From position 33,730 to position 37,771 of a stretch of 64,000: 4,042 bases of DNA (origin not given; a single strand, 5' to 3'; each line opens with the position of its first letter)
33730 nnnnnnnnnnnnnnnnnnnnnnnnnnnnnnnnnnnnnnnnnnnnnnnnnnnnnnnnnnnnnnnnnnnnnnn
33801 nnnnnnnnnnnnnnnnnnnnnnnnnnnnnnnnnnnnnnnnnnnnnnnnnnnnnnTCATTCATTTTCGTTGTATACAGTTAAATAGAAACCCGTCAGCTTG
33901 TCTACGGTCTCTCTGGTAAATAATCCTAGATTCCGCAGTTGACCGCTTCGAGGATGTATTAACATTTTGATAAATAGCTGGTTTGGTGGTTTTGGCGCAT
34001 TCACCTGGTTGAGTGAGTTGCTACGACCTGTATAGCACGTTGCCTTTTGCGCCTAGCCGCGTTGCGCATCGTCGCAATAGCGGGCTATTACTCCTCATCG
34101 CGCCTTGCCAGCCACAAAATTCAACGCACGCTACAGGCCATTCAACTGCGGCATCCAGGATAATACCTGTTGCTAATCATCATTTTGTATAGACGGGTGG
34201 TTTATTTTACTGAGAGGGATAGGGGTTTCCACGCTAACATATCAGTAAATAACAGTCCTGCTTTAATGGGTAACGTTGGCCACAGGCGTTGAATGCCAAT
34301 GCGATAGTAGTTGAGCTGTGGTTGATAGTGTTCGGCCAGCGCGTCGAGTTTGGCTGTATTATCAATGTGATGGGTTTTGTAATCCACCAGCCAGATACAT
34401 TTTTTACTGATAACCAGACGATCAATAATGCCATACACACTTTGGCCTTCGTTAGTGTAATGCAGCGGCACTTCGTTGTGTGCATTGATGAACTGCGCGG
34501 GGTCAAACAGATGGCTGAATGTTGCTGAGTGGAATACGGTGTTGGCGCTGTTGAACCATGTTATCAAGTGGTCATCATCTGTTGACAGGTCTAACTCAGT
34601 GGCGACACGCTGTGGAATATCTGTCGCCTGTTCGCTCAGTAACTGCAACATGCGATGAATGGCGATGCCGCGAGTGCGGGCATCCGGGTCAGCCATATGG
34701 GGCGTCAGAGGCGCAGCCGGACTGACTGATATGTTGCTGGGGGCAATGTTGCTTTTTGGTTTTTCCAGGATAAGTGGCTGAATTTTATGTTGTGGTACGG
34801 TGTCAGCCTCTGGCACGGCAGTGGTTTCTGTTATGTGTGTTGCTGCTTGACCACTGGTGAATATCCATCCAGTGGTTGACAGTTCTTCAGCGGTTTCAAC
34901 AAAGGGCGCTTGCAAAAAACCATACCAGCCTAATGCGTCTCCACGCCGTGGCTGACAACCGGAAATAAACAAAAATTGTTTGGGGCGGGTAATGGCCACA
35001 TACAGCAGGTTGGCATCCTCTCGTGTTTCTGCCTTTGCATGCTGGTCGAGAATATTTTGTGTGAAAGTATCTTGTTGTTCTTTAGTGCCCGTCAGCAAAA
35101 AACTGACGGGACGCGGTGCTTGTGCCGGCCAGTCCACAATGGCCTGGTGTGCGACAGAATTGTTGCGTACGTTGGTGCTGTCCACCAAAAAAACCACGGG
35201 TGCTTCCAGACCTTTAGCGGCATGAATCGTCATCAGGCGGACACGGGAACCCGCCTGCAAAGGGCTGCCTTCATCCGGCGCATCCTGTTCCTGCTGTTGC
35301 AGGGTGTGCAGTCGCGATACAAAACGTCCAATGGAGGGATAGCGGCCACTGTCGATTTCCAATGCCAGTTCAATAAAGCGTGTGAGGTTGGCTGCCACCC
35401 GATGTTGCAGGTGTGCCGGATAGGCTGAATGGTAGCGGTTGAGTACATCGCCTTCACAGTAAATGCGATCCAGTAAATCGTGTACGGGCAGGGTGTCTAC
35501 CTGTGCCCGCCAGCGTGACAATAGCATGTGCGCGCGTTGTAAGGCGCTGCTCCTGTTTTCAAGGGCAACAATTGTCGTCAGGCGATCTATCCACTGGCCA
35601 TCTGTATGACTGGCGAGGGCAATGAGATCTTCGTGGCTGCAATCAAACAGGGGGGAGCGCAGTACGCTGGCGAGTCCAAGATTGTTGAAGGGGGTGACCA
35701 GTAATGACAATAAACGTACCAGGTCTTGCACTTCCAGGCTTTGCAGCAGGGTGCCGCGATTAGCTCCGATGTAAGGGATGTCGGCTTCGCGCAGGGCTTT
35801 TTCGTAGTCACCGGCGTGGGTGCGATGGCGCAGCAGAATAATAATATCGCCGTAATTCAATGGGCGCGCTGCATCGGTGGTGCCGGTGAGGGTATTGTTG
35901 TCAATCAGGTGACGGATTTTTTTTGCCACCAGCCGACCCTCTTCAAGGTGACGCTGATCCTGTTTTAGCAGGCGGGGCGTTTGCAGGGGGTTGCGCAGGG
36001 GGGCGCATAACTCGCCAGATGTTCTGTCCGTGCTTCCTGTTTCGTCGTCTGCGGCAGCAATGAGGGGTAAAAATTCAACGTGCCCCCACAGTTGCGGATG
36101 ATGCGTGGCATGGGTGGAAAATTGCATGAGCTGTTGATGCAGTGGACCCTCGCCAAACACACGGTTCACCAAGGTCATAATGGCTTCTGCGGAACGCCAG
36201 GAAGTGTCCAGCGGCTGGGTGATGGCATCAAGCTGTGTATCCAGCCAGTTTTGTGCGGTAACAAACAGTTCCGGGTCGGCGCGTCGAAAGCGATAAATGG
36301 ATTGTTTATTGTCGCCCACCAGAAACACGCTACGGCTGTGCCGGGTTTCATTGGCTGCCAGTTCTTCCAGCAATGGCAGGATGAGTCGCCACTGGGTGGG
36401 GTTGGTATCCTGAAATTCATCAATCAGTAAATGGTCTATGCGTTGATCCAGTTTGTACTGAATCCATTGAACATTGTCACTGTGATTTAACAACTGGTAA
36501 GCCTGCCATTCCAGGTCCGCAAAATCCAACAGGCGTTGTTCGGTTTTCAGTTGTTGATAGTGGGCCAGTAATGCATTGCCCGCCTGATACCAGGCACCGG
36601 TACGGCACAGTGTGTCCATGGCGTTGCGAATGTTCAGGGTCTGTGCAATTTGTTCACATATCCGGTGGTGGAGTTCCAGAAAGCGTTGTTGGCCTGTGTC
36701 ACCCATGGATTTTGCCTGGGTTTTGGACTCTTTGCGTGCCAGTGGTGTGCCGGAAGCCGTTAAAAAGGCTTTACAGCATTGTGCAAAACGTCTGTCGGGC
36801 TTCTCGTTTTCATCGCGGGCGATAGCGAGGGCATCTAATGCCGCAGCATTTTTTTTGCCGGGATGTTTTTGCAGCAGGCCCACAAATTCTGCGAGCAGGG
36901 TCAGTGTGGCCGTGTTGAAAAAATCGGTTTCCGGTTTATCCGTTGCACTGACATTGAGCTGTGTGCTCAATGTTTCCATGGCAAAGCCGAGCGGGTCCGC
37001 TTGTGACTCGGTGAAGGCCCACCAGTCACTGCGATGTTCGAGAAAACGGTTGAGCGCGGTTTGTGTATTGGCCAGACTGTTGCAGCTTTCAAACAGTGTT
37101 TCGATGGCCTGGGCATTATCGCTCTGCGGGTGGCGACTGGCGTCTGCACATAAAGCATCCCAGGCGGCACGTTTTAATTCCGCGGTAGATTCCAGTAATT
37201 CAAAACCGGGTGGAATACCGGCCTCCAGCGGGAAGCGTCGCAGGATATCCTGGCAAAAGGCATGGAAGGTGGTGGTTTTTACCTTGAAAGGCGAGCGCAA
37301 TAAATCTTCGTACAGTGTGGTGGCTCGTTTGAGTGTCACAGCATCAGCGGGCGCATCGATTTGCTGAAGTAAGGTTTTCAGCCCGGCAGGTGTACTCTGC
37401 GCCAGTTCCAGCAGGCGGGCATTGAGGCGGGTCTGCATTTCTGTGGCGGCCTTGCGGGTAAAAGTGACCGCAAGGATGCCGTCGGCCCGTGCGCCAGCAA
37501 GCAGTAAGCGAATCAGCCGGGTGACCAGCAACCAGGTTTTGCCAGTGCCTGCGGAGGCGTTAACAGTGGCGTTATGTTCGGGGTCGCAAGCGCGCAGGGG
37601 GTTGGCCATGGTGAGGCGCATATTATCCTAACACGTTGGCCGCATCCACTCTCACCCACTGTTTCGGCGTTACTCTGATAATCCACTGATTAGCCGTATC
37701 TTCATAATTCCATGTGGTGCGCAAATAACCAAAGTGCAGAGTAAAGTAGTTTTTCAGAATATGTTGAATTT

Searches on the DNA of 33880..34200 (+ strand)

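Call 9: search_dna_similar(query=window:33920-34164:+, collection=plasmids, mode=distant, max_rows=30)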
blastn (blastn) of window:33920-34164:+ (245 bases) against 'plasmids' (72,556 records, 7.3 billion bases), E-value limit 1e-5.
No match.

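Call 66: search_rna_families(source=window, start=33880, end=34200, threshold=evalue, max_evalue=1)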
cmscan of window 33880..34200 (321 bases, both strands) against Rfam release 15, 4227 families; matches with E-value up to 1: 0.
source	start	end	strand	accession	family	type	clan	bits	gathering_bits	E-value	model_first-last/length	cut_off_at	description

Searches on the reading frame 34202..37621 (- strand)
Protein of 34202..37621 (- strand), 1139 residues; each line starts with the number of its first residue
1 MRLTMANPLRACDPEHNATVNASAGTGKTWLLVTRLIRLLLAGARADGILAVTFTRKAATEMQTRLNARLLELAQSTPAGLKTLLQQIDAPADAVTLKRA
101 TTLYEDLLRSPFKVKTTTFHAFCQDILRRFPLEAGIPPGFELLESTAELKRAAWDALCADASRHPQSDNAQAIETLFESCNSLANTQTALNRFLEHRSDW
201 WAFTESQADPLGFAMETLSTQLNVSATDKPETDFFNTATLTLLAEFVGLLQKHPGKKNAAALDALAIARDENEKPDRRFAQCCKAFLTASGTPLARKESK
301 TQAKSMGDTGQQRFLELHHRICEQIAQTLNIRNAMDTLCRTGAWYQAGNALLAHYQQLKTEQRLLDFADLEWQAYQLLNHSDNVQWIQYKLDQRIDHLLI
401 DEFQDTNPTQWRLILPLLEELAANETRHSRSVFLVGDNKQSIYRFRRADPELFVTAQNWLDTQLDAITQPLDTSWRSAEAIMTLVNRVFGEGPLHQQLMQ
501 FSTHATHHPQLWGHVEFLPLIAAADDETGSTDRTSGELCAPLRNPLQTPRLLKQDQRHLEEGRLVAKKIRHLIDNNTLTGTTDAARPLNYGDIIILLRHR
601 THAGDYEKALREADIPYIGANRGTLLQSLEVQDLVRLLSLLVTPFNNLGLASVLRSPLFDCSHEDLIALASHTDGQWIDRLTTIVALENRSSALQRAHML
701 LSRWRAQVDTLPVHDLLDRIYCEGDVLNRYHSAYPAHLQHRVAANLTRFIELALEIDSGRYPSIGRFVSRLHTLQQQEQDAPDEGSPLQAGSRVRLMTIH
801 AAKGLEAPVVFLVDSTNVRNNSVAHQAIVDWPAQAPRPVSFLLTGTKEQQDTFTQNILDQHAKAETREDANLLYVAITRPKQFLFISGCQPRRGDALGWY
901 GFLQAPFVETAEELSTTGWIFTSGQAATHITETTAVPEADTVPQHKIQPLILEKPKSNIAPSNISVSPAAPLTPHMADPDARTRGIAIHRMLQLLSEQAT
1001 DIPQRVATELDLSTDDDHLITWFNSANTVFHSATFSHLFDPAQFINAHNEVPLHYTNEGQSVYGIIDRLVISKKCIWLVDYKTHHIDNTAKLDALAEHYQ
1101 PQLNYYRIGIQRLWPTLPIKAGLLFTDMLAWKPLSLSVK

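Call 26: search_protein_families(library=pfam, proteins=[window:34202-37621:-], max_evalue=0.0001)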
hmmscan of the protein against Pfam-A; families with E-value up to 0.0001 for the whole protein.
window:34202-37621:- (1139 aa): 5 families
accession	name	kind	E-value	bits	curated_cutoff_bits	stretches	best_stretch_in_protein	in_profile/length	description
PF00580.27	UvrD-helicase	-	2.8e-51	175.2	23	1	14-458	12-268/271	UvrD/REP helicase N-terminal domain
PF13361.12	UvrD_C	-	1.1e-22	81.4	25.6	1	553-889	45-348/350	UvrD-like helicase C-terminal domain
PF13245.12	AAA_19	-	7.8e-14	52.4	25.1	1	15-446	11-134/134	AAA domain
PF12705.13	PDDEXK_1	-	8.7e-09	36.1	22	1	977-1126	30-189/247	PD-(D/E)XK nuclease superfamily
PF13538.12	UvrD_C_2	-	2.7e-08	34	27.4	0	794-816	2-24/52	UvrD-like helicase C-terminal domain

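Call 27: find_encoding_contigs(protein=window:34202-37621:-, flank=4000, max_places=10)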
Protein window:34202-37621:- (1139 aa): 2 contigs read that carry it; 2 places shown.
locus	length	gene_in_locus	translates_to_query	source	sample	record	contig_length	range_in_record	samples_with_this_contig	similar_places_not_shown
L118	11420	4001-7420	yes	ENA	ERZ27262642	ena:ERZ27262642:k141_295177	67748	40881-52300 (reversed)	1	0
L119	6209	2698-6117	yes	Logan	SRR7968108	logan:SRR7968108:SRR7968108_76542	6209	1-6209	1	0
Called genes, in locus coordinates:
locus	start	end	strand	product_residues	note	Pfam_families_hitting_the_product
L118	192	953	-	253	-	-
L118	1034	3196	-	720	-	-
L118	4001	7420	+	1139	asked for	PF00580:UvrD-helicase, PF13245:AAA_19, PF13361:UvrD_C, PF13538:UvrD_C_2 (faint), PF12705:PDDEXK_1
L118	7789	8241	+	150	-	PF00072:Response_reg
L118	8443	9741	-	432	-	PF07690:MFS_1, PF11700:ATG22, PF07690:MFS_1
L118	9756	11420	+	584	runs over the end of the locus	PF20446:ABC_N, PF09818:ABC_ATPase, PF21117:MRB1590_C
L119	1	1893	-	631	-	?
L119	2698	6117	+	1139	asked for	PF00580:UvrD-helicase, PF13245:AAA_19, PF13361:UvrD_C, PF13538:UvrD_C_2 (faint), PF12705:PDDEXK_1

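Call 54: find_encoding_contigs(protein=L118:7789-8241:+, flank=2500, max_places=10)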
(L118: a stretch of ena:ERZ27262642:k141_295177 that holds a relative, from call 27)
Protein L118:7789-8241:+ (150 aa): 1 contig read that carries it; 1 place shown.
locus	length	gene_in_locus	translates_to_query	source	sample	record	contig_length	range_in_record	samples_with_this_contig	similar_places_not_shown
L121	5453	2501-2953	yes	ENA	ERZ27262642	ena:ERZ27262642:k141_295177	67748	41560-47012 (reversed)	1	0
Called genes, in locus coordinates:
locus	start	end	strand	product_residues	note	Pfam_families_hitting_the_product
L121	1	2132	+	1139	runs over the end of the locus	PF00580:UvrD-helicase, PF13245:AAA_19, PF13361:UvrD_C, PF13538:UvrD_C_2 (faint), PF12705:PDDEXK_1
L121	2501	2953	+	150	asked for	PF00072:Response_reg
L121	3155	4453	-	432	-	PF07690:MFS_1, PF11700:ATG22, PF07690:MFS_1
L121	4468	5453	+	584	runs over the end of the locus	PF20446:ABC_N, PF09818:ABC_ATPase, PF21117:MRB1590_C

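Call 55: find_homologous_proteins(query=window:34202-37621:-, max_evalue=1e-50)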
Query window:34202-37621:- (1139 aa): 2317 proteins with E <= 1e-50 among 8000 candidates; the best 120 are listed.
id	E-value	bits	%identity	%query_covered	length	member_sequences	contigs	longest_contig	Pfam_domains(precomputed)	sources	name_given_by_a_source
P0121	0.0e+0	2605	100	100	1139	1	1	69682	PF13538.13,PF12705.14,PF13361.13,PF13245.13,PF00580.28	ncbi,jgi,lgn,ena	-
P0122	0.0e+0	2522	97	100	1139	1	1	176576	PF13538.13,PF12705.14,PF13361.13,PF13245.13,PF00580.28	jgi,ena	-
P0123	0.0e+0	2396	93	99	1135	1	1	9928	PF13538.13,PF12705.14,PF13361.13,PF13245.13,PF00580.28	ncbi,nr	ncbi:MAG: UvrD-helicase domain-containing protein [Gammaproteobacteria bacterium]|nr:UvrD-helicase d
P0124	0.0e+0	2376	92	100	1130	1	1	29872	PF13538.13,PF12705.14,PF13361.13,PF13245.13,PF00580.28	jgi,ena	-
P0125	0.0e+0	2368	92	100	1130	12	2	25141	PF13538.13,PF12705.14,PF13361.13,PF13245.13,PF00580.28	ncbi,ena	-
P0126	0.0e+0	2285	88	100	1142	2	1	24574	PF13538.13,PF12705.14,PF13361.13,PF13245.13,PF00580.28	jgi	-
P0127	0.0e+0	2209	86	99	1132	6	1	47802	PF13538.13,PF12705.14,PF13361.13,PF13245.13,PF00580.28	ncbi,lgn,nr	ncbi:MAG TPA: DNA helicase UvrD [Gammaproteobacteria bacterium]|nr:DNA helicase UvrD [Gammaproteobac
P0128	0.0e+0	2180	85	100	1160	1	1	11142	PF13538.13,PF12705.14,PF13361.13,PF13245.13,PF00580.28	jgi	-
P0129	0.0e+0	2169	84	100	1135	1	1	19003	PF13538.13,PF12705.14,PF13361.13,PF13245.13,PF00580.28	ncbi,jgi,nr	ncbi:MAG: UvrD-helicase domain-containing protein [Gammaproteobacteria bacterium]|nr:UvrD-helicase d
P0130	0.0e+0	2111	82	99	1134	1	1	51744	PF13538.13,PF12705.14,PF13361.13,PF13245.13,PF00580.28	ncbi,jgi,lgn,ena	-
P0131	0.0e+0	2012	78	100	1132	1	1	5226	PF13538.13,PF12705.14,PF13361.13,PF13245.13,PF00580.28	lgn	-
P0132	0.0e+0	2000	78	99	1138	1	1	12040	PF13538.13,PF12705.14,PF13361.13,PF13245.13,PF00580.28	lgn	-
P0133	0.0e+0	1957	77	100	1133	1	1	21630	PF13538.13,PF12705.14,PF13361.13,PF13245.13,PF00580.28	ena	-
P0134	0.0e+0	1952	77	100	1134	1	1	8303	PF13538.13,PF12705.14,PF13361.13,PF13245.13,PF00580.28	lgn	-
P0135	0.0e+0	1937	76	99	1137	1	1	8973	PF13538.13,PF12705.14,PF13361.13,PF13245.13,PF00580.28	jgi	-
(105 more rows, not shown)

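Call 56: find_encoding_contigs(protein=P0122, flank=3000, max_places=3)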
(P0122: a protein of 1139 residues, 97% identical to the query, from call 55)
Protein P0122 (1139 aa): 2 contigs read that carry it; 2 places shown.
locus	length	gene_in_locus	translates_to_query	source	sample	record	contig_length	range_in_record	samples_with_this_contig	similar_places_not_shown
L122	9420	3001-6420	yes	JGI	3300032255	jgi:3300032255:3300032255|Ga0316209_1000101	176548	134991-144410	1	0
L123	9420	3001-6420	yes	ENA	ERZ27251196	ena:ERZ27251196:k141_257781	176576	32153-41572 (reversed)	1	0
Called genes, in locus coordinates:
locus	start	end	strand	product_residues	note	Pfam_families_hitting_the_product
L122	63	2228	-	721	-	-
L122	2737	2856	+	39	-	-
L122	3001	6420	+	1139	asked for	PF00580:UvrD-helicase, PF13245:AAA_19 (weak), PF13361:UvrD_C, PF13538:UvrD_C_2 (faint), PF12705:PDDEXK_1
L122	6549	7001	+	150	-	PF00072:Response_reg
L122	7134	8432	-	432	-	PF07690:MFS_1, PF11700:ATG22, PF07690:MFS_1 (weak)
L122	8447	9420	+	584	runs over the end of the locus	PF20446:ABC_N, PF09818:ABC_ATPase, PF21117:MRB1590_C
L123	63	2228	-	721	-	-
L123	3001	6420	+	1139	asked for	PF00580:UvrD-helicase, PF13245:AAA_19 (weak), PF13361:UvrD_C, PF13538:UvrD_C_2 (faint), PF12705:PDDEXK_1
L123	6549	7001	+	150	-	PF00072:Response_reg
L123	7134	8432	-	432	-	PF07690:MFS_1, PF11700:ATG22, PF07690:MFS_1 (weak)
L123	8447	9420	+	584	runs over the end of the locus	PF20446:ABC_N, PF09818:ABC_ATPase, PF21117:MRB1590_C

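Call 57: find_encoding_contigs(protein=P0124, flank=3000, max_places=3)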
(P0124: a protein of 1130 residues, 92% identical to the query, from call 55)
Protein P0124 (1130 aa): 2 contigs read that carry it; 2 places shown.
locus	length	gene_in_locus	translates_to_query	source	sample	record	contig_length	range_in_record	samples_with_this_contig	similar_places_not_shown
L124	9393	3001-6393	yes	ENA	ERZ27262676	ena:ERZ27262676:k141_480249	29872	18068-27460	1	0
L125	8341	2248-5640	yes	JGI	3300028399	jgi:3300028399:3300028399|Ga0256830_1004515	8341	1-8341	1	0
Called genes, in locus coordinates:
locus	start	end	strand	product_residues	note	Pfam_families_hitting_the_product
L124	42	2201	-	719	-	-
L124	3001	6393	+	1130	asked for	PF00580:UvrD-helicase, PF13245:AAA_19, PF13361:UvrD_C, PF13538:UvrD_C_2 (faint), PF12705:PDDEXK_1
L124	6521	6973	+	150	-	PF00072:Response_reg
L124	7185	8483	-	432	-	PF07690:MFS_1, PF11700:ATG22, PF07690:MFS_1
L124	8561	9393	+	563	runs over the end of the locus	PF20446:ABC_N, PF09818:ABC_ATPase, PF21117:MRB1590_C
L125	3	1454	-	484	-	?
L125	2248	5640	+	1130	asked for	PF00580:UvrD-helicase, PF13245:AAA_19, PF13361:UvrD_C, PF13538:UvrD_C_2 (faint), PF12705:PDDEXK_1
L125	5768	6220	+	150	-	PF00072:Response_reg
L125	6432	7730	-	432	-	PF07690:MFS_1, PF11700:ATG22, PF07690:MFS_1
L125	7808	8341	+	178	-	?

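Call 58: find_encoding_contigs(protein=P0127, flank=3000, max_places=3)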
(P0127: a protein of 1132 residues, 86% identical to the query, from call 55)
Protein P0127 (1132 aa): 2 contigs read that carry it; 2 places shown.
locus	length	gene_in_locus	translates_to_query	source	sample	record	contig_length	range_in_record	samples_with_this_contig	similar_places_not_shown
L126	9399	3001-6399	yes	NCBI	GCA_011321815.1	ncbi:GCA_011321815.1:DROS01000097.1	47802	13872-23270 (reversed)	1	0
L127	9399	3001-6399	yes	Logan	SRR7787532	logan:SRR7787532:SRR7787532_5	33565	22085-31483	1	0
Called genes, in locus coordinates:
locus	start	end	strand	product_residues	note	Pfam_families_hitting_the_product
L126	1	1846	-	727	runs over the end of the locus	-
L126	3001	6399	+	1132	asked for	PF00580:UvrD-helicase, PF13245:AAA_19, PF13361:UvrD_C, PF13538:UvrD_C_2 (faint), PF12705:PDDEXK_1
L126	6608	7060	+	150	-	PF00072:Response_reg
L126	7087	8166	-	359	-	PF00072:Response_reg, PF01339:CheB_methylest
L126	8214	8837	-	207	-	PF03975:CheD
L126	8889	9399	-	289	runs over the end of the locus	PF03705:CheR_N, PF01739:CheR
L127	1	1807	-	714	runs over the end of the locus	-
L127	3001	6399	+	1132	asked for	PF00580:UvrD-helicase, PF13245:AAA_19, PF13361:UvrD_C, PF13538:UvrD_C_2 (faint), PF12705:PDDEXK_1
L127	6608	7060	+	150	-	PF00072:Response_reg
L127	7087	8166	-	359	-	PF00072:Response_reg, PF01339:CheB_methylest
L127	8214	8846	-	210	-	PF03975:CheD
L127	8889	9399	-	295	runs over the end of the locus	PF03705:CheR_N, PF01739:CheR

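Call 59: find_encoding_contigs(protein=P0130, flank=3000, max_places=3)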
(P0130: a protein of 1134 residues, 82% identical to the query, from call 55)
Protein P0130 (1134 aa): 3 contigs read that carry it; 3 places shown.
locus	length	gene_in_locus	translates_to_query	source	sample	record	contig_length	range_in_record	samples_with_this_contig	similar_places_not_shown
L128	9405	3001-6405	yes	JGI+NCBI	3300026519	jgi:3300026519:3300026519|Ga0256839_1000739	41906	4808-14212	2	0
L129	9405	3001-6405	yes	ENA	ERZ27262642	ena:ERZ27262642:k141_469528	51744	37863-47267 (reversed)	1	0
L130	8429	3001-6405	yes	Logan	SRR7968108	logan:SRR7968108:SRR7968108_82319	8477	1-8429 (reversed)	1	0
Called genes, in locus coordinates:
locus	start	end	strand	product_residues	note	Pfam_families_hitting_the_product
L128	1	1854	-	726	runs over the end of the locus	-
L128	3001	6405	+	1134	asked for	PF00580:UvrD-helicase, PF13245:AAA_19 (weak), PF13361:UvrD_C, PF13538:UvrD_C_2 (faint), PF12705:PDDEXK_1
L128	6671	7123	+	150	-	PF00072:Response_reg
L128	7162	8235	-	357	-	PF00072:Response_reg, PF01339:CheB_methylest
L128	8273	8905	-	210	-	PF03975:CheD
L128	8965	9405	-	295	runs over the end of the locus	PF03705:CheR_N, PF01739:CheR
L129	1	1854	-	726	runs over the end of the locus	-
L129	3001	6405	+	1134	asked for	PF00580:UvrD-helicase, PF13245:AAA_19 (weak), PF13361:UvrD_C, PF13538:UvrD_C_2 (faint), PF12705:PDDEXK_1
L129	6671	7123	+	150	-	PF00072:Response_reg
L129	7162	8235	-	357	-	PF00072:Response_reg, PF01339:CheB_methylest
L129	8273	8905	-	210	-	PF03975:CheD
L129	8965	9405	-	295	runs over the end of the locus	PF03705:CheR_N, PF01739:CheR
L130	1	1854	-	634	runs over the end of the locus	?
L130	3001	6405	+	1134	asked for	PF00580:UvrD-helicase, PF13245:AAA_19 (weak), PF13361:UvrD_C, PF13538:UvrD_C_2 (faint), PF12705:PDDEXK_1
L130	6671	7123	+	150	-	PF00072:Response_reg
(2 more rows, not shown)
